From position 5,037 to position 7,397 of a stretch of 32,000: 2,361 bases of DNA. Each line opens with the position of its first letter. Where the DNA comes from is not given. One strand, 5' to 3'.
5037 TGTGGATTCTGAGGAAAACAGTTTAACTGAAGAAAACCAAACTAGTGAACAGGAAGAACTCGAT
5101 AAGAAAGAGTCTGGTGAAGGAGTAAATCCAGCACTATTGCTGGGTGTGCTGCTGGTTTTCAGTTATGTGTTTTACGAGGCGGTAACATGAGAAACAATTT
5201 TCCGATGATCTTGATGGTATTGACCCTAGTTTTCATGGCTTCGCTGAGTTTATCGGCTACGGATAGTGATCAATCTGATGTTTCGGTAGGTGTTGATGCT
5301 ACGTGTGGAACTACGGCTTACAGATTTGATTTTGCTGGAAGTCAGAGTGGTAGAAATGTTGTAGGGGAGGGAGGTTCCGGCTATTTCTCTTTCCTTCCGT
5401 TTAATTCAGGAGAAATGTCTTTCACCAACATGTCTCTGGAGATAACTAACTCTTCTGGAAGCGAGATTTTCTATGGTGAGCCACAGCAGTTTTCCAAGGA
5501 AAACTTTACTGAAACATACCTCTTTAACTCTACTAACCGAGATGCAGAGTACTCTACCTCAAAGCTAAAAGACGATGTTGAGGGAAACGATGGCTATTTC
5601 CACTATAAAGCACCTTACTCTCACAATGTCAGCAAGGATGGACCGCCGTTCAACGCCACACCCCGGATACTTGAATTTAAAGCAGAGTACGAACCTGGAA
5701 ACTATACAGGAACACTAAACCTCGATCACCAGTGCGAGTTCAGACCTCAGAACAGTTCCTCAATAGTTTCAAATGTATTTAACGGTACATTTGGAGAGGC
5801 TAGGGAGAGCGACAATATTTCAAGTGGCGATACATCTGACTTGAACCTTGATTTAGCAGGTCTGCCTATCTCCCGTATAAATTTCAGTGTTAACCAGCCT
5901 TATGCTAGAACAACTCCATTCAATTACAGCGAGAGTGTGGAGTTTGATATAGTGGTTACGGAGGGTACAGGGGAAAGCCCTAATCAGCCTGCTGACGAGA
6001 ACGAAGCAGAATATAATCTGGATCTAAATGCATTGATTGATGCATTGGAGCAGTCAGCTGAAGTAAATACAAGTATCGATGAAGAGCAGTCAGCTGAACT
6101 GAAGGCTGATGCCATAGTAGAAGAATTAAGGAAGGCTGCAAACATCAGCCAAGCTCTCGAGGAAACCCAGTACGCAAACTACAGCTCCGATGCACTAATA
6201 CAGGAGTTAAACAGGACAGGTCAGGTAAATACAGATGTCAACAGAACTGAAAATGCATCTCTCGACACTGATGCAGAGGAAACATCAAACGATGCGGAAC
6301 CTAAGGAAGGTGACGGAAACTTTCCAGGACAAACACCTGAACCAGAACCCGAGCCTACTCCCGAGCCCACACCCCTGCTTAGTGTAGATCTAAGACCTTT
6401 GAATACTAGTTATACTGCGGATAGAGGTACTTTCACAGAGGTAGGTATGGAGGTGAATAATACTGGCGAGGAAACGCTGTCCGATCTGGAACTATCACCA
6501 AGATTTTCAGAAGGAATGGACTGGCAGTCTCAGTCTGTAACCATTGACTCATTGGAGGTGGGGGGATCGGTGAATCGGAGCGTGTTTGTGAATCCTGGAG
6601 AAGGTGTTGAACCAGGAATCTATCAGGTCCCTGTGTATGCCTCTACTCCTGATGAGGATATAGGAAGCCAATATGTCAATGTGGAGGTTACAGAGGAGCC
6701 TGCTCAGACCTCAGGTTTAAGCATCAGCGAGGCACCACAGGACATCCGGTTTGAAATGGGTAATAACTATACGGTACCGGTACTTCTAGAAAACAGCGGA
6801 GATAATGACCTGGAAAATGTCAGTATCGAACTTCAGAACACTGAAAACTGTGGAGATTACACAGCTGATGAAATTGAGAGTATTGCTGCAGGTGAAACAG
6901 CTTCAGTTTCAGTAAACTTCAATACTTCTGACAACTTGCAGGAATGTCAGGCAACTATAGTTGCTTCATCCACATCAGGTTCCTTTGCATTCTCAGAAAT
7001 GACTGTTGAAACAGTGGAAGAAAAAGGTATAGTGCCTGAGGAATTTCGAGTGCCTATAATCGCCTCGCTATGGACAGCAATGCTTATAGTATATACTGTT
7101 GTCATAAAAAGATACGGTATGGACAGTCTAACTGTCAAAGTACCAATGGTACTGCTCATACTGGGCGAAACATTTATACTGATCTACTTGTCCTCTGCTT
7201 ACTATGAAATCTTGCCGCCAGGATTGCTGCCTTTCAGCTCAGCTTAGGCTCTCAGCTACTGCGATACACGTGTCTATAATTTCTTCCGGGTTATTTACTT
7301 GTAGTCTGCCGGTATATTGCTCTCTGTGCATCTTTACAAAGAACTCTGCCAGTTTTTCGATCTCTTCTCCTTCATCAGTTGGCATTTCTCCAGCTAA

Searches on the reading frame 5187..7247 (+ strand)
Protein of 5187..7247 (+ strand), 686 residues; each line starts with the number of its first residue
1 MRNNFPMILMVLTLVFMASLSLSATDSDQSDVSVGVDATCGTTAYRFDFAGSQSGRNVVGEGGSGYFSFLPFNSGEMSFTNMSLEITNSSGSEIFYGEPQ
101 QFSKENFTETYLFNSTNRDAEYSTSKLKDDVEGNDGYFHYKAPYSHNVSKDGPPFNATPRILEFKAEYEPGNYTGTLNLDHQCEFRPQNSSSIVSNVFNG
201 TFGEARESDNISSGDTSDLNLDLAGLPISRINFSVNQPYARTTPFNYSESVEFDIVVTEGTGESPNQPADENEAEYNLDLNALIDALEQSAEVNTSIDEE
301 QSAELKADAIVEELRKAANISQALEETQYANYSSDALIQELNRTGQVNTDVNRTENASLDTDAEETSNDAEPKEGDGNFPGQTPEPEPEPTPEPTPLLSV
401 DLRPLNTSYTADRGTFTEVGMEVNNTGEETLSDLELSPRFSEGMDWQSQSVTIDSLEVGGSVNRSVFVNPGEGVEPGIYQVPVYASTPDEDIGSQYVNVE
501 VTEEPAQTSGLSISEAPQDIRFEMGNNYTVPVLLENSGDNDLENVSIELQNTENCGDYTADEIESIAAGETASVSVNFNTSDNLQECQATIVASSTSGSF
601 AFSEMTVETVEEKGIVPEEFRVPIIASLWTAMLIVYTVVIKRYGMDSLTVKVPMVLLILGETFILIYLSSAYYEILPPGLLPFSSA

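Call 4: search_protein_families(library=pfam, proteins=[window:5187-7247:+], max_evalue=1)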
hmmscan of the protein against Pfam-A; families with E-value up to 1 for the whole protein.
window:5187-7247:+ (686 aa): 6 families
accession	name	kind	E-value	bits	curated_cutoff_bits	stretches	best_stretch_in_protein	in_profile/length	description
PF10633.15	NPCBM_assoc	-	5.7e-06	26.9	24.4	1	413-486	3-76/78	NPCBM-associated, NEW3 domain of alpha-galactosidase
PF07705.17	CARDB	-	2.2e-05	25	22.7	1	519-593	12-83/101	CARDB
PF22544.2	HYDIN_VesB_CFA65-like_Ig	-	0.00032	21.3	25.5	1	524-597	17-88/100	HYDIN/CFA65/VesB-like, Ig-like domain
PF07610.17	DUF1573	-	0.06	13.8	26.1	1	533-592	24-80/98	Protein of unknown function (DUF1573)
PF14796.11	AP3B1_C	-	0.12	12.7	27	0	529-581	91-144/148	Clathrin-adaptor complex-3 beta-1 subunit C-terminal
PF16031.10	TonB_N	-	0.45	11.6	33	1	364-396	28-62/138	TonB polyproline region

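Call 5: search_protein_families(library=ncbifam, proteins=[window:5187-7247:+], max_evalue=1)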
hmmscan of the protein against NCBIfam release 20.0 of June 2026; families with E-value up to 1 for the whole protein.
window:5187-7247:+ (686 aa): 5 families
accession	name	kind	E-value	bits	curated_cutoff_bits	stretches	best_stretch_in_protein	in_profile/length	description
NF033930.1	pneumo_PspA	exception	0.092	11.4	850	1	275-396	261-382/659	pneumococcal surface protein A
NF038353.1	FxLYD_dom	domain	0.12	12.3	23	1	534-581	10-60/71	FxLYD domain-containing protein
NF008082.0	PRK10819.1-3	equivalog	0.13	12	265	1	360-398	54-88/242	TonB system transport protein TonB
NF041425.1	OS_HP2_seleno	subfamily_domain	0.16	12.3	100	1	533-585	22-70/98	OS_HP2 family (seleno)protein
NF011124.0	PRK14553.1-4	equivalog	0.19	11.9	186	1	555-602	22-69/114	ribosomal-processing cysteine protease Prp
